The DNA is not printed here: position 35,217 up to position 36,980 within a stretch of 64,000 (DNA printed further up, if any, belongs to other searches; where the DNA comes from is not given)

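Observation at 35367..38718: Three-component biotin carboxylase whose OadA/PycB-like carboxyltransferase lacks the biotinyl domain and two canonical metal-site residues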

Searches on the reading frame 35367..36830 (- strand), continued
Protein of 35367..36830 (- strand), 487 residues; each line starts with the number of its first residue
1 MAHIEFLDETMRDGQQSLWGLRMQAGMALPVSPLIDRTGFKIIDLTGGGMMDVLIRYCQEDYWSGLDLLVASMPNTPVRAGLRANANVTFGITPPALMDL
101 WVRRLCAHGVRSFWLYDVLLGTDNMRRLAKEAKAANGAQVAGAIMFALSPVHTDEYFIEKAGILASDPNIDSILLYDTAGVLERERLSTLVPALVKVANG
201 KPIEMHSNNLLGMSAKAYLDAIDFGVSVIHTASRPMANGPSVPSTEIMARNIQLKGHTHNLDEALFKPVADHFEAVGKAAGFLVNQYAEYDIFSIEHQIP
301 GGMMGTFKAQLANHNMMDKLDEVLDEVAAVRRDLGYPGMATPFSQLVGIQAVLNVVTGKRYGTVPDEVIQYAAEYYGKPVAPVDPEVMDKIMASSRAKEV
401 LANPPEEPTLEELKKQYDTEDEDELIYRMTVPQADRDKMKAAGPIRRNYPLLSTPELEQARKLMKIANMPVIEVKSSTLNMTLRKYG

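Call 43: find_encoding_contigs(protein=P0100, flank=10000, max_places=1)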
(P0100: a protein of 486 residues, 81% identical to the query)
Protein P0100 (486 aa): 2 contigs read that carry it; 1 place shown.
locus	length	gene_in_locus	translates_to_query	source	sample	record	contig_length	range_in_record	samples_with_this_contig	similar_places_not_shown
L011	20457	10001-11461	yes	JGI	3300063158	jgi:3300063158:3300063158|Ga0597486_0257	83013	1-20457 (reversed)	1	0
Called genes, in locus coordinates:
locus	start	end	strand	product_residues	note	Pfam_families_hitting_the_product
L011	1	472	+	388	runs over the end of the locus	PF13433:Peripla_BP_5, PF13458:Peripla_BP_6, PF01094:ANF_receptor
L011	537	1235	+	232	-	PF07110:EthD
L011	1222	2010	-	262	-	PF00378:ECH_1, PF16113:ECH_2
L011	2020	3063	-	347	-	PF04909:Amidohydro_2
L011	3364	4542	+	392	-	PF13433:Peripla_BP_5, PF13458:Peripla_BP_6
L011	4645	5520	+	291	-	PF02653:BPD_transp_2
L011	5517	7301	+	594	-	PF02653:BPD_transp_2, PF00005:ABC_tran, PF13304:AAA_21 (faint), PF12399:BCA_ABC_TP_C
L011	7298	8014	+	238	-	PF00005:ABC_tran, PF13304:AAA_21 (faint)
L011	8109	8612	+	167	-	PF00364:Biotin_lipoyl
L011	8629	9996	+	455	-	PF00289:Biotin_carb_N, PF02222:ATP-grasp (weak), PF02786:CPSase_L_D2, PF07478:Dala_Dala_lig_C, PF02785:Biotin_carb_C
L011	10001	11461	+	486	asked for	PF02436:PYC_OADA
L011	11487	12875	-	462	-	PF00378:ECH_1, PF16113:ECH_2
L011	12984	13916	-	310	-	PF05853:BKACE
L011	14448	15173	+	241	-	PF01144:CoA_trans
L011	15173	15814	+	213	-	PF01144:CoA_trans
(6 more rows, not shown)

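Call 51: find_related_loci(query=window:35367-36830:-, collection=genome_contigs, flank=10000)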
Query window:35367-36830:- (487 aa) in genome_contigs; peptide patterns used: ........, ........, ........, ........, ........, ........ (x = any residue, [..] = any of these).
57 stretches matched a pattern; 20 encode a relative of the query (tblastn E <= 1e-3); 20 distinct loci.
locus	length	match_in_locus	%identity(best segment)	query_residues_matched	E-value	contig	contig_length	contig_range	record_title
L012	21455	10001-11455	92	1-485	0e+0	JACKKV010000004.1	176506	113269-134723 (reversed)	MAG: Novosphingobium sp. isolate HK-STAS-PROT-74 HK-STAS-PROT-74_4, whole genome shotgun sequence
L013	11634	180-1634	91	1-485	0e+0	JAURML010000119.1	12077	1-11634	MAG: Caenibius sp. isolate SFB_Oligo_Co_34 k141_2820987, whole genome shotgun sequence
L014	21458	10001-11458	90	1-486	0e+0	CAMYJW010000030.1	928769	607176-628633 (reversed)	MAG: uncultured Sphingomonadaceae bacterium isolate Biocath_Alpha_30 genome assembly, contig: k127_31638, whole genome s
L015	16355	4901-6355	87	1-485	0e+0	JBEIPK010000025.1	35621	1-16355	MAG: Novosphingobium sp. isolate Sample-106-S6-bin-47 Sample_106_S6-bin_47-k141_1898044, whole genome shotgun sequence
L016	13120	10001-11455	86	1-485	0e+0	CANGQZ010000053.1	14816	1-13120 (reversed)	MAG: Sphingomonadaceae bacterium isolate Jr-7aug17-77 genome assembly, contig: Jr-7aug17-C6639, whole genome shotgun seq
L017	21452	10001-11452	80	1-485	0e+0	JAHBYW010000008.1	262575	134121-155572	MAG: Rhizobiaceae bacterium isolate ACE_PRO29 PRO29_8, whole genome shotgun sequence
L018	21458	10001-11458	78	1-487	0e+0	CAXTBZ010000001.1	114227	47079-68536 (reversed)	MAG TPA_asm: uncultured Sphingomonadaceae bacterium isolate private_T1888_metawrap_bin.7 genome assembly, contig: privat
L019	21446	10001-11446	78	1-483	0e+0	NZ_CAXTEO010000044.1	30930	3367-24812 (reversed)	MAG: uncultured Sphingomonas sp. isolate private_GTX0163_metawrap_bin.15 private_GTX0163_metawrap_bin.15_44, whole genom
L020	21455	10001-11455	64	1-485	0e+0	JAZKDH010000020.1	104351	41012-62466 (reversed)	MAG: Pseudomonadota bacterium isolate DC_HB_01_SPN181219-bin042 DCHB01SPN_B042_0_000000000020, whole genome shotgun sequ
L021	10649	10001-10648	93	1-216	3e-134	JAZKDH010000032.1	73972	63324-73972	MAG: Pseudomonadota bacterium isolate DC_HB_01_SPN181219-bin042 DCHB01SPN_B042_0_000000000032, whole genome shotgun sequ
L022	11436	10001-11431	34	1-476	6e-93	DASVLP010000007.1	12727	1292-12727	MAG TPA_asm: Sphingomonadaceae bacterium isolate SMAG_U3076 k141_382884, whole genome shotgun sequence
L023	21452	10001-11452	35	1-483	2e-91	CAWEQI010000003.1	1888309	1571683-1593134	MAG: uncultured Alphaproteobacteria bacterium isolate MFD01721.bin.1.43 genome assembly, contig: contig_26957, whole gen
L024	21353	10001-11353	37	4-455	1e-91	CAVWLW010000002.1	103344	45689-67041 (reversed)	MAG: uncultured delta proteobacterium isolate MFD08691.bin.1.5 genome assembly, contig: contig_109286, whole genome shot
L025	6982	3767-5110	35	1-449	2e-72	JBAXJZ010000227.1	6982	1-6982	MAG: Burkholderiales bacterium isolate ELA388 MAG388_227, whole genome shotgun sequence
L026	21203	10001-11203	33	3-405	5e-67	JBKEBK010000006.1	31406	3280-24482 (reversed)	MAG: Anaerorhabdus sp. isolate VLC_074 k121_106224, whole genome shotgun sequence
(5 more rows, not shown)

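Call 57: search_protein_families(library=pfam, proteins=[L008:1575-3152:+, L008:4635-5243:+, L008:5240-6979:+, L008:1020-1571:+, L008:11995-12768:+, L008:12759-13175:+, L008:10449-10859:+, L003:13401-13829:+], max_evalue=0.01)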
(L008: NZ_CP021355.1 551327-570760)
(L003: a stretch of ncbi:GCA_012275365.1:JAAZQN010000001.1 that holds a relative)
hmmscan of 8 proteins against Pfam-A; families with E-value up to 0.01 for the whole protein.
L008:1575-3152:+ (525 aa): 0 families

L008:4635-5243:+ (202 aa): 0 families

L008:5240-6979:+ (579 aa): 2 families
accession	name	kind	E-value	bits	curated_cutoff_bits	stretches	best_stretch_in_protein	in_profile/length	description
PF01326.24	PPDK_N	-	4.4e-46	158.1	27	3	66-270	77-218/328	Pyruvate phosphate dikinase, AMP/ATP-binding domain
PF00391.29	PEP-utilizers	-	1.9e-24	85.4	23.1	1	398-468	2-72/72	PEP-utilising enzyme, mobile domain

L008:1020-1571:+ (183 aa): 2 families
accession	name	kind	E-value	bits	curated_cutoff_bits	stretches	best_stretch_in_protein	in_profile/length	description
PF00391.29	PEP-utilizers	-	4.6e-07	29.8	23.1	1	89-154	1-67/72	PEP-utilising enzyme, mobile domain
PF23982.2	XM1_gp53_minor_capsid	-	0.0095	16.2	27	0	76-152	22-89/154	XM1 gp53 minor capsid protein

L008:11995-12768:+ (257 aa): 4 families
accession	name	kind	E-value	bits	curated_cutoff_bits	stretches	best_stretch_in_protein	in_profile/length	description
PF13350.11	Y_phosphatase3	-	2.8e-47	162.2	22.2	1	6-244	4-239/240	Tyrosine phosphatase family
PF22784.1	PTP-SAK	-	7.9e-07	29.7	27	1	124-186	79-142/153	Swiss Army Knife protein, DSP-PTPase phosphatase domain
PF03162.18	Y_phosphatase2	-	0.0018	18.4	27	1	124-154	82-112/165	Tyrosine phosphatase family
PF22785.1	Tc-R-P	-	0.0031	18.4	27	0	118-155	65-101/106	Polymorphic toxin system, DSP-PTPase phosphatase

L008:12759-13175:+ (138 aa): 1 family
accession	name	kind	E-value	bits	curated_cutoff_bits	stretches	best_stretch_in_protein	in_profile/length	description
PF10604.15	Polyketide_cyc2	-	1.3e-24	87.5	27.4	1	2-133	3-141/142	Polyketide cyclase / dehydrase and lipid transport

L008:10449-10859:+ (136 aa): 1 family
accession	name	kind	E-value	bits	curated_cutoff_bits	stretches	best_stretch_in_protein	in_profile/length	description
PF01796.24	OB_ChsH2_C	-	1.5e-09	38.1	27.1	1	68-122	5-63/65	ChsH2, C-terminal OB-fold domain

L003:13401-13829:+ (142 aa): 0 families

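Call 73: predict_structure(alignment_id=A1)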
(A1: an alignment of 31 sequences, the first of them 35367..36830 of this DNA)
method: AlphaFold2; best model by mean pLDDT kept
length: 487 residues; sequences in the alignment: 31
mean_pLDDT: 64.2   pTM: 0.68
mean pLDDT of the five models: 64.2, 64.2, 63.3, 61.1, 60.4
residues with pLDDT >= 90: 57; 70-90: 145; 50-70: 142; < 50: 143
segments of 3 or more residues with pLDDT < 50: 1-28, 86-91, 148-150, 209-214, 230-303, 336-342, 450-460
pLDDT, mean of each block of 10 residues (from residue 1): 22 34 44 57 57 61 78 76 54 78 90 78 87 93 69 77 95 78 77 90 70 51 65 33 43 42 43 43 33 47 51 66 71 53 55 68 67 66 65 81 84 94 88 82 63 45 55 68 59
secondary structure, 60 per line:
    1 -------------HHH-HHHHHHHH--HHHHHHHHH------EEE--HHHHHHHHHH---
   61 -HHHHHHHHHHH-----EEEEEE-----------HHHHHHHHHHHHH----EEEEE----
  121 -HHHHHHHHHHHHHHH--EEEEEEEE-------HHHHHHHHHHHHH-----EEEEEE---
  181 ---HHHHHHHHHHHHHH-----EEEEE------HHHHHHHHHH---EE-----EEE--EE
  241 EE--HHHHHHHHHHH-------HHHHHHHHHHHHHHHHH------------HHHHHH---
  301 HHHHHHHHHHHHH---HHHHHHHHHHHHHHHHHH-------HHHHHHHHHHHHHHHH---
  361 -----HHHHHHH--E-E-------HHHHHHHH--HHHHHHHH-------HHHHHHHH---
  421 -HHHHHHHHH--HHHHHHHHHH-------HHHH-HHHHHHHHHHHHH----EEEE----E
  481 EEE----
elements in order: H18-25 H28-36 E43-45 H48-57 H62-72 E78-83 H95-107 E112-116 H122-136 E139-146 H154-166 E172-177 H184-197 E203-207 H214-223 E234-236 E239-242 H245-255 H263-279 H292-297 H301-313 H317-334 H342-357 H366-372 H385-392 H395-402 H410-417 H422-430 H433-442 H450-453 H455-467 E472-475 E480-483

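Call 75: fold_search(model_id=the predicted structure, library=pdb)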
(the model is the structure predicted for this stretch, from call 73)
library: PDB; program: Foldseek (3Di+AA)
matches with E <= 10: 1549; with E <= 0.001: 219
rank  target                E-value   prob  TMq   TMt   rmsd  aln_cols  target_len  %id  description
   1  2nx9_B                2.9e-20  1.00  0.68  0.72   6.0       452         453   30  Crystal structure of the carboxyltransferase domain of the oxaloacetate decarboxylase Na+ pump from Vibrio cholerae (released 2006-12-26)
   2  5ks8_C                3.2e-20  1.00  0.70  0.58  12.1       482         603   27  Crystal structure of two-subunit pyruvate carboxylase from Methylobacillus flagellatus (released 2016-10-19)
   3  2nx9_A                8.9e-20  1.00  0.69  0.74   5.3       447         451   30  Crystal structure of the carboxyltransferase domain of the oxaloacetate decarboxylase Na+ pump from Vibrio cholerae (released 2006-12-26)
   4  5ks8_D                1.7e-19  1.00  0.70  0.60   9.9       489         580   27  Crystal structure of two-subunit pyruvate carboxylase from Methylobacillus flagellatus (released 2016-10-19)
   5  1rqb                  1.2e-18  1.00  0.69  0.71   5.6       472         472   27  Propionibacterium shermanii transcarboxylase 5S subunit (released 2004-09-07)
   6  1rqh                  4.1e-18  1.00  0.70  0.72   5.5       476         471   26  Propionibacterium shermanii transcarboxylase 5S subunit bound to pyruvic acid (released 2004-09-07)
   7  1s3h                  5.0e-18  1.00  0.70  0.72   5.6       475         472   29  Propionibacterium shermanii transcarboxylase 5S subunit A59T (released 2004-09-07)
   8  1u5j                  7.9e-18  1.00  0.70  0.72   5.4       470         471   26  Propionibacterium shermanii transcarboxylase 5S subunit, Met186Ile (released 2004-09-07)
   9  5vyz_D                4.7e-16  1.00  0.68  0.32   5.7       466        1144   21  Crystal structure of Lactococcus lactis pyruvate carboxylase in complex with cyclic-di-AMP (released 2017-08-16)
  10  3hbl_D                5.6e-16  1.00  0.66  0.32   6.2       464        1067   18  Crystal Structure of S. aureus Pyruvate Carboxylase T908A Mutant (released 2009-06-30)
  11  5vyz_B                6.2e-16  1.00  0.67  0.31  10.0       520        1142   20  Crystal structure of Lactococcus lactis pyruvate carboxylase in complex with cyclic-di-AMP (released 2017-08-16)
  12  5vyz_A                7.1e-16  1.00  0.67  0.31   9.9       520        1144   21  Crystal structure of Lactococcus lactis pyruvate carboxylase in complex with cyclic-di-AMP (released 2017-08-16)
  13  7zz8_B                9.8e-16  1.00  0.69  0.34   9.2       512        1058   21  Cryo-EM structure of Lactococcus lactis pyruvate carboxylase with acetyl-CoA and cyclic di-AMP (released 2022-10-12)
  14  3bg5_D                1.0e-15  1.00  0.67  0.33   6.4       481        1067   20  Crystal Structure of Staphylococcus Aureus Pyruvate Carboxylase (released 2008-02-26)
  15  5vz0_A                1.2e-15  1.00  0.68  0.32  10.1       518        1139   21  Crystal structure of Lactococcus lactis pyruvate carboxylase G746A mutant in complex with cyclic-di-AMP (released 2017-08-16)
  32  5ks8_E                3.9e-15  1.00  0.60  0.67  15.0       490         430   23  Crystal structure of two-subunit pyruvate carboxylase from Methylobacillus flagellatus (released 2016-10-19)
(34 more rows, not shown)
